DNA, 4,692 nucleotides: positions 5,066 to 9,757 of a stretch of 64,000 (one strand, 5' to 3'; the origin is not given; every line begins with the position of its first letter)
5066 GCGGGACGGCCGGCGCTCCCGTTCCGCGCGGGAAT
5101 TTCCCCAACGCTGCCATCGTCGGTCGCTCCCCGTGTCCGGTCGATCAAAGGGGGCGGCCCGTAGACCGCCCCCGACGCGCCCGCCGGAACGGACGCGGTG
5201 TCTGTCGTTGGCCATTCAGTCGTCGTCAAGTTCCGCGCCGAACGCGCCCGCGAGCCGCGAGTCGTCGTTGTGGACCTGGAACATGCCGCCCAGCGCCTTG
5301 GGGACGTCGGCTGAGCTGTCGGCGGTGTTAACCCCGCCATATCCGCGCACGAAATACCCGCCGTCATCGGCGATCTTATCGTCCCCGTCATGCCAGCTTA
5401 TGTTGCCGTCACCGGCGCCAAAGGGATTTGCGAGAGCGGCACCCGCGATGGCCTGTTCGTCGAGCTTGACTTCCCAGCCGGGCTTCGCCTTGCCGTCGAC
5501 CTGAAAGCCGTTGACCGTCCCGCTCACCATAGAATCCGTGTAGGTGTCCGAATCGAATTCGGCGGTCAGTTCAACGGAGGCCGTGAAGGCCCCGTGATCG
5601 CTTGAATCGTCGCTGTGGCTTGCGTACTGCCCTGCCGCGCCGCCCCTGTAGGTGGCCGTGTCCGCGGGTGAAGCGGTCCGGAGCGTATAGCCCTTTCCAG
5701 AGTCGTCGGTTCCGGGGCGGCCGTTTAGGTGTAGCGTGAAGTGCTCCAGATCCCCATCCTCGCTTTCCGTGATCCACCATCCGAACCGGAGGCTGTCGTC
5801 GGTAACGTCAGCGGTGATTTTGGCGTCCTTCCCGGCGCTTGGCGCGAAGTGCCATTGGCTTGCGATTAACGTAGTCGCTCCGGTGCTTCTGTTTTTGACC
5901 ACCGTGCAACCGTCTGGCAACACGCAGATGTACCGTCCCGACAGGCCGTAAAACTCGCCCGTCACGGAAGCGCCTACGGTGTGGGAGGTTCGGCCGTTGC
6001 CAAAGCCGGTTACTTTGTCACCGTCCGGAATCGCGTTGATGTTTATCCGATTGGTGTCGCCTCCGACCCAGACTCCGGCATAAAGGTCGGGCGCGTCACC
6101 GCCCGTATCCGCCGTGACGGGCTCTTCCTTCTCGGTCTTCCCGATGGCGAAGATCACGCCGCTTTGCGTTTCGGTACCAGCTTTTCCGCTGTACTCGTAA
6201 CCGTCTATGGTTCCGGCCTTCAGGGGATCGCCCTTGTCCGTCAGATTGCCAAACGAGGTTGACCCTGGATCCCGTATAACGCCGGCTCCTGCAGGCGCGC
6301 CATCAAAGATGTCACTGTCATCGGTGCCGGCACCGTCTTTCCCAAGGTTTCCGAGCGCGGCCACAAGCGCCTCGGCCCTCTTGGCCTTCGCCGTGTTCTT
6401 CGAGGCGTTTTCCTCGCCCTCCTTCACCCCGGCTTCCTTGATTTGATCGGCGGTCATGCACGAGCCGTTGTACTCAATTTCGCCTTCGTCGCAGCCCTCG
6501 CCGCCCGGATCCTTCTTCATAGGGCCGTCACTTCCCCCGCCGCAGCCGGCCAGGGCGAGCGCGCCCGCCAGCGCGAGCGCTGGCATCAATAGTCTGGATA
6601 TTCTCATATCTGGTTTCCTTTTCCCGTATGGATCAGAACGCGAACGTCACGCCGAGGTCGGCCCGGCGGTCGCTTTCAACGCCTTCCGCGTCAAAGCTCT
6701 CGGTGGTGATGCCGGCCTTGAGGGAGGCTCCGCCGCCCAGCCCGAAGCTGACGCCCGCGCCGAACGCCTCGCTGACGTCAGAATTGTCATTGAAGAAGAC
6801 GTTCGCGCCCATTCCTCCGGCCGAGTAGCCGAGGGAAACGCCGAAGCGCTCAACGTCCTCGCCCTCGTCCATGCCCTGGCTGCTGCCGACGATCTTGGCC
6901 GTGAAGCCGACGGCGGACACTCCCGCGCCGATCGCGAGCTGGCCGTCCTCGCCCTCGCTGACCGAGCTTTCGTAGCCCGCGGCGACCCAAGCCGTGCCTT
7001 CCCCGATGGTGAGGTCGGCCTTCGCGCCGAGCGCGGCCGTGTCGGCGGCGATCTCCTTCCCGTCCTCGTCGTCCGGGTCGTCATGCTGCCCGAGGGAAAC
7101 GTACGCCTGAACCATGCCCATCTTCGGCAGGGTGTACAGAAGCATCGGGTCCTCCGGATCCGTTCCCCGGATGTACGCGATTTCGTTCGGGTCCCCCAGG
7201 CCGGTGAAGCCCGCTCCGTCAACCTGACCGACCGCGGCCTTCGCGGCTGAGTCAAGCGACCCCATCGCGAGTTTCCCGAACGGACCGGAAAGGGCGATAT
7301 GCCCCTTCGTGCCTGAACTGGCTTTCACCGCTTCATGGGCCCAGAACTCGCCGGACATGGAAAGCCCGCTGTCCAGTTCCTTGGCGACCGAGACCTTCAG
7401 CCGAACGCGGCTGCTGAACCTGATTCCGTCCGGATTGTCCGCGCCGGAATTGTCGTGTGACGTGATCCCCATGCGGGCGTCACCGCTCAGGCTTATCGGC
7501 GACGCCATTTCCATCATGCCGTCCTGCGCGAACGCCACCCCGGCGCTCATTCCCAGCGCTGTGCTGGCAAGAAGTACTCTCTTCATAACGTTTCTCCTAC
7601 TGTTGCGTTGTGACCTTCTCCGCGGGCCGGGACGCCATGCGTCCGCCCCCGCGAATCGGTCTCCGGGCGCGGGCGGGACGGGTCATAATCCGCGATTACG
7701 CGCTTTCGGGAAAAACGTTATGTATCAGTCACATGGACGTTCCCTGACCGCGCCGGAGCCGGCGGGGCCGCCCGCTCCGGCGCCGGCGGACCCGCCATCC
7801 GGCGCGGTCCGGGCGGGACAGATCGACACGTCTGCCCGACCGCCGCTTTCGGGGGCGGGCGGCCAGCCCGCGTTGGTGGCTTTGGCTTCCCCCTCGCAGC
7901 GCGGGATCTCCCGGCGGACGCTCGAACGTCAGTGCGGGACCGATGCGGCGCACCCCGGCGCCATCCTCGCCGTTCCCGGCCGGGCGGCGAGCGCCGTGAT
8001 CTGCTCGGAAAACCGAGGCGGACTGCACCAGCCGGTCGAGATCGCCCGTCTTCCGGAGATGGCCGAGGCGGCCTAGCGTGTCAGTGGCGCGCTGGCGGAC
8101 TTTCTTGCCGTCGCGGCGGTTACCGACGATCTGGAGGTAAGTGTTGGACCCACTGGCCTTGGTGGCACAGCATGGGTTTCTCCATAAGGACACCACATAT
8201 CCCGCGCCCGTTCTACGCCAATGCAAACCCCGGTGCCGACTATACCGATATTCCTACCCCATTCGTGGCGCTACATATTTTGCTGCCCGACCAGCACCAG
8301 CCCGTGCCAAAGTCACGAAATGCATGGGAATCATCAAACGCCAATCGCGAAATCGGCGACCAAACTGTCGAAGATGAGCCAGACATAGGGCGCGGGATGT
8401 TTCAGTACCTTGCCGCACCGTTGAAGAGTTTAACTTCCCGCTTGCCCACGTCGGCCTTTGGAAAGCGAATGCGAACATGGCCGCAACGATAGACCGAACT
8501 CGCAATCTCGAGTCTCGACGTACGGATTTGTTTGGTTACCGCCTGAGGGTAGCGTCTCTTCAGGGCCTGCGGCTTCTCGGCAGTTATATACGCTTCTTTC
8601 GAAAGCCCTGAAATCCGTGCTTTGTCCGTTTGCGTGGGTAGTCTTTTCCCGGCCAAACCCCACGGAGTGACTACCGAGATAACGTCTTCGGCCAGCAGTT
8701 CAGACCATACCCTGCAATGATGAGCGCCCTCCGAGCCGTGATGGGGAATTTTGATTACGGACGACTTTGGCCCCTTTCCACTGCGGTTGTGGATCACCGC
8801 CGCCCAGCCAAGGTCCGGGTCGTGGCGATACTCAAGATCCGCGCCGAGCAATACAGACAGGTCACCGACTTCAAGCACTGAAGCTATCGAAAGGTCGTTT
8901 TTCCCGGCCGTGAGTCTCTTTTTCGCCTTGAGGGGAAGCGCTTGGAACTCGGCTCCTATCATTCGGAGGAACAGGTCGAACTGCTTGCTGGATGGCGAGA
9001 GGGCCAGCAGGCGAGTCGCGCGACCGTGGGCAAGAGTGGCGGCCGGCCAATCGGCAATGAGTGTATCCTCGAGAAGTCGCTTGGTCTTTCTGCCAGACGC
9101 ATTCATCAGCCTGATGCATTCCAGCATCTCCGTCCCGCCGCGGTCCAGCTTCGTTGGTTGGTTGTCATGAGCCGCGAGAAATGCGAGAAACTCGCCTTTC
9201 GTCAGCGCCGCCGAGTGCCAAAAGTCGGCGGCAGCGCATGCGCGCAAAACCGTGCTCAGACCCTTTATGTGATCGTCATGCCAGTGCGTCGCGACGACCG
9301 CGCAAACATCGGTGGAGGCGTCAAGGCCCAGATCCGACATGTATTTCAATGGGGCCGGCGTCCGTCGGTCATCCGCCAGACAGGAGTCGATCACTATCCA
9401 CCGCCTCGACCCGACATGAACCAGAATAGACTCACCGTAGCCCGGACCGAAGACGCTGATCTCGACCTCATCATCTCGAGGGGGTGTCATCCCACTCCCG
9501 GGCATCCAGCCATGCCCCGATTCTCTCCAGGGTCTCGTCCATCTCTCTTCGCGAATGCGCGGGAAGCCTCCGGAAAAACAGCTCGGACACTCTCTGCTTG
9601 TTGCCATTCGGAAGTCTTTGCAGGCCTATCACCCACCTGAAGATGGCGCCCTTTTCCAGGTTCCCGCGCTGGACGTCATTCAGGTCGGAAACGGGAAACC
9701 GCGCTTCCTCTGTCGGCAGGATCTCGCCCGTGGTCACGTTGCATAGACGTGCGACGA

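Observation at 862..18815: Four paralogous porin + TbpB/fHbp-like lipoprotein cassettes: a candidate porin-coupled surface-lipoprotein system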

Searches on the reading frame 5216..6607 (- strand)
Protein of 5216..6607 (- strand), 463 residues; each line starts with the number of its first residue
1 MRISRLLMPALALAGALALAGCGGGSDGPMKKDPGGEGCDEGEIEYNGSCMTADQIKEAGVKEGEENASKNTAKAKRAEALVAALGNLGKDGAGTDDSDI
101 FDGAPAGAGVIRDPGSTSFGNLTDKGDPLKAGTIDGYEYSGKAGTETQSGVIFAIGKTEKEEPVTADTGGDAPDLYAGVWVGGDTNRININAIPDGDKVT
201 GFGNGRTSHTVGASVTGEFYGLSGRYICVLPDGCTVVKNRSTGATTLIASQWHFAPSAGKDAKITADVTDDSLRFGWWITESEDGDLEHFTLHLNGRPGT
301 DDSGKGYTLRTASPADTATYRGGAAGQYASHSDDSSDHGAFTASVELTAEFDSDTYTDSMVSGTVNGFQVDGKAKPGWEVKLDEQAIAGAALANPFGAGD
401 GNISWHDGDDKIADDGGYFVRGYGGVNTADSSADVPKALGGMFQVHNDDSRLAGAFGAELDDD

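Call 4: search_protein_families(library=pfam, proteins=[window:5216-6607:-], max_evalue=1)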
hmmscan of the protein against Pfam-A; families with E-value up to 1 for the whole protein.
window:5216-6607:- (463 aa): 1 family
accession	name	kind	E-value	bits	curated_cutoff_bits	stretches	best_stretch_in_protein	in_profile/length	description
PF01298.24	TbpB_B_D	-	0.0048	17.9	26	0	438-459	104-125/126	C-lobe and N-lobe beta barrels of Tf-binding protein B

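Call 5: search_protein_families(library=ncbifam, proteins=[window:5216-6607:-], max_evalue=1)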
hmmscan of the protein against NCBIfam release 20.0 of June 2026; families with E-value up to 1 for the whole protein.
window:5216-6607:- (463 aa): 2 families
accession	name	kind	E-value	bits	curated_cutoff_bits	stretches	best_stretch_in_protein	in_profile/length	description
NF058595.1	invert_tail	domain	0.013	15.9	37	1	2-35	52-85/113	lipo-invert putative C-terminal anchoring domain-containing protein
NF047847.2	SS_mature_LptM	equivalog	0.15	12.2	27.7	1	1-23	1-21/31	LPS translocon maturation chaperone LptM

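Call 63: search_solved_structures(query=A6, max_evalue=1)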
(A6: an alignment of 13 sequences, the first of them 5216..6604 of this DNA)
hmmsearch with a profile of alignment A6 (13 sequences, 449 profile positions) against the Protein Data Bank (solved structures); distinct sequences matched with E-value up to 1: 0.

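Call 67: predict_structure(alignment_id=A6)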
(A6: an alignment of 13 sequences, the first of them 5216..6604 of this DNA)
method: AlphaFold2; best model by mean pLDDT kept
length: 462 residues; sequences in the alignment: 13
mean_pLDDT: 48.2   pTM: 0.42
mean pLDDT of the five models: 48.2, 47.5, 46.8, 46.5, 46.5
residues with pLDDT >= 90: 3; 70-90: 107; 50-70: 103; < 50: 249
segments of 3 or more residues with pLDDT < 50: 1-36, 59-189, 257-314, 388-400, 425-432
pLDDT, mean of each block of 10 residues (from residue 1): 35 30 29 48 65 59 33 33 28 23 21 25 26 28 28 25 22 22 36 60 81 68 64 76 65 49 32 29 29 26 29 63 73 69 83 63 86 83 61 36 63 64 47 61 71 72 54
secondary structure, 60 per line:
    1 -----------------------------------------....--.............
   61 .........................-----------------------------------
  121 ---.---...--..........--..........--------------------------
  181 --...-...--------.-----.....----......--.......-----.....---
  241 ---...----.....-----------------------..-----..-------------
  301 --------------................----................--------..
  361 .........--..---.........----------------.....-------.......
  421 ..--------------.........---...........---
elements in order: E42-45 E48-51 H52-85 E128-130 E133-142 E145-154 E187-189 E204-208 E213-218 E221-227 E233-237 E244-246 E251-255 E315-330 E335-350 E359-369 E377-385 E402-406 E414-422 E437-445 E449-459

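Call 69: fold_search(model_id=the predicted structure, library=pdb)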
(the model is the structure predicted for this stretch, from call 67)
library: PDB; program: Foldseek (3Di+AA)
matches with E <= 10: 560; with E <= 0.001: 1
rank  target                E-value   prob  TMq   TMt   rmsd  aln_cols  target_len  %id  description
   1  5ec6                  5.9e-04  0.97  0.18  0.24  17.7       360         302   13  The apo crystal structure of haemoglobin receptor HpuA from Kingella denitrificans (released 2015-11-04)
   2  3pqs                  2.0e-03  0.66  0.13  0.12  19.6       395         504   10  The crystal structures of porcine pathogen ApH87_TbpB (released 2011-02-02)
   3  5kkx_A                2.3e-03  0.93  0.16  0.27  16.8       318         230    9  Crystal structure of a TbpB C-lobe mutant from Neisseria meningitidis M982 (released 2017-07-19)
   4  6cuj_B                5.2e-03  0.98  0.15  0.38  15.3       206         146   11  Crystal structure of the C-terminal domain of neisserial heparin binding antigen (NHBA) (released 2018-09-26)
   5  5o1r_A                5.2e-03  0.98  0.12  0.38  14.5       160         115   11  human Fab 5H2 bound to NHBA-C3 from Neisseria meningitidis serogroup B (released 2018-05-30)
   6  4z3t_A                6.6e-03  0.97  0.19  0.31  12.8       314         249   10  Meningococcal Factor H binding protein mutant L130R/G133D (released 2015-11-04)
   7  4qq1_C                7.3e-03  0.47  0.15  0.14  21.0       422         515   10  Crystal structure of the isotype 1 Transferrin binding protein B (TbpB) from serogroup B Neisseria meningitidis (released 2015-04-01)
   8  4o3z                  7.6e-03  0.47  0.14  0.13  19.1       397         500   10  Crystal structure of the vaccine antigen Transferrin Binding Protein B (TbpB) mutant Tyr-95-Ala from Actinobacillus pleu (released 2015-01-14)
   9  6cuj_A                8.8e-03  1.00  0.15  0.37   6.9       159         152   13  Crystal structure of the C-terminal domain of neisserial heparin binding antigen (NHBA) (released 2018-09-26)
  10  5nqp_C                9.7e-03  0.99  0.22  0.36  12.1       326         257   10  Structure of a fHbp(V1.4):PorA(P1.16) chimera. Fusion at fHbp position 151. (released 2018-02-28)
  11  5nqp_A                1.0e-02  1.00  0.22  0.35  11.4       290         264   12  Structure of a fHbp(V1.4):PorA(P1.16) chimera. Fusion at fHbp position 151. (released 2018-02-28)
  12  3hol                  1.1e-02  0.47  0.14  0.13  21.8       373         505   11  The Structure of Intact Ap-TbpB (N and C lobes) (released 2009-10-06)
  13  3wjt                  1.1e-02  0.35  0.09  0.18  17.6       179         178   13  Crystal structure of the L68D variant of mLolB (released 2014-03-05)
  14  5nqp_B                1.2e-02  0.99  0.24  0.39  14.4       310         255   14  Structure of a fHbp(V1.4):PorA(P1.16) chimera. Fusion at fHbp position 151. (released 2018-02-28)
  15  4qq1_A                1.2e-02  0.35  0.14  0.13  22.4       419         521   10  Crystal structure of the isotype 1 Transferrin binding protein B (TbpB) from serogroup B Neisseria meningitidis (released 2015-04-01)
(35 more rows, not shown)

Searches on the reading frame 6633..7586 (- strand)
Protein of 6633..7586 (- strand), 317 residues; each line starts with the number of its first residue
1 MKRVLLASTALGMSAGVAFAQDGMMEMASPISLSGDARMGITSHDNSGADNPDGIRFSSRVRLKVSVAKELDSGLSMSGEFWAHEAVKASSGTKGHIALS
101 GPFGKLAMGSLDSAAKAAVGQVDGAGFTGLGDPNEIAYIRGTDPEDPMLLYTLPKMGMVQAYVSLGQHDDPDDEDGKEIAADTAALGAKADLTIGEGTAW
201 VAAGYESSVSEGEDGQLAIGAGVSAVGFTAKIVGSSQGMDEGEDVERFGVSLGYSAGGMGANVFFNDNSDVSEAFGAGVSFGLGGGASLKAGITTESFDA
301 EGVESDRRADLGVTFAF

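Call 4: search_protein_families(library=pfam, proteins=[window:6633-7586:-], max_evalue=1)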
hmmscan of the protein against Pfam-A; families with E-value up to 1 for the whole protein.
window:6633-7586:- (317 aa): 1 family
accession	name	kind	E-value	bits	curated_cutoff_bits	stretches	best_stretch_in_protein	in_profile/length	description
PF13609.12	Porin_4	-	9.9e-26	91.7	27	2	7-230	1-230/310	Gram-negative porin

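Call 5: search_protein_families(library=ncbifam, proteins=[window:6633-7586:-], max_evalue=1)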
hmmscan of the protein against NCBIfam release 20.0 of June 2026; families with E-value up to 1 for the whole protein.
window:6633-7586:- (317 aa): 0 families

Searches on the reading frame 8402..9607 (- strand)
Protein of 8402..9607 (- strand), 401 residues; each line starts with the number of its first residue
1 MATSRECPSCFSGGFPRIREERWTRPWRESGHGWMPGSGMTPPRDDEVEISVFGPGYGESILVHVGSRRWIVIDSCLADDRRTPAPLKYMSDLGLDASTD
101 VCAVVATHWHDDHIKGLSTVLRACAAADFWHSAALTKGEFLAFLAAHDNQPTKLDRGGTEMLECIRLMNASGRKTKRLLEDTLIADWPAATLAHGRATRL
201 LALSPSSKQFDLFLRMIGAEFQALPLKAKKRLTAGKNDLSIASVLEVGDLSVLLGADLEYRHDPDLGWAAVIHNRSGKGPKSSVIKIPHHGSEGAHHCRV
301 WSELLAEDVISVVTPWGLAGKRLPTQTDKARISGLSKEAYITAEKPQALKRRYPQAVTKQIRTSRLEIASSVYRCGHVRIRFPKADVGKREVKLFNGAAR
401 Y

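Call 11: search_protein_families(library=pfam, proteins=[window:8402-9607:-], max_evalue=0.01)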
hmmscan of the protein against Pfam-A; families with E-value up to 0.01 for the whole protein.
window:8402-9607:- (401 aa): 2 families
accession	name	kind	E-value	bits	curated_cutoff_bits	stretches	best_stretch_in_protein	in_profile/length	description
PF00753.33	Lactamase_B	-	7.6e-08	33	22.7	1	54-136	2-79/196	Metallo-beta-lactamase superfamily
PF12706.13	Lactamase_B_2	-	0.0005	20.2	27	1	69-136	1-71/200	Beta-lactamase superfamily domain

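Call 82: search_protein_families(library=padloc, proteins=[window:8402-9607:-], max_evalue=0.01)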
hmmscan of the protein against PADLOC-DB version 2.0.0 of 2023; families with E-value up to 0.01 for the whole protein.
window:8402-9607:- (401 aa): 5 families
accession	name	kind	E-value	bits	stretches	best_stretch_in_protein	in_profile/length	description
PDLC03854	LmuA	-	1.2e-08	32.5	1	48-122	3-78/345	-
PDLC03805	RTasMBL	-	5.4e-07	27.1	1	50-127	3-74/322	DRT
PDLC04673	PDC-M48B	-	0.00034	18.1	1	53-130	7-81/296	-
PDLC04676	PDC-M48B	-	0.0012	15.8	0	99-130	59-90/357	-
PDLC02158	Avs1a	-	0.0048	14.2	0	234-293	251-307/392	-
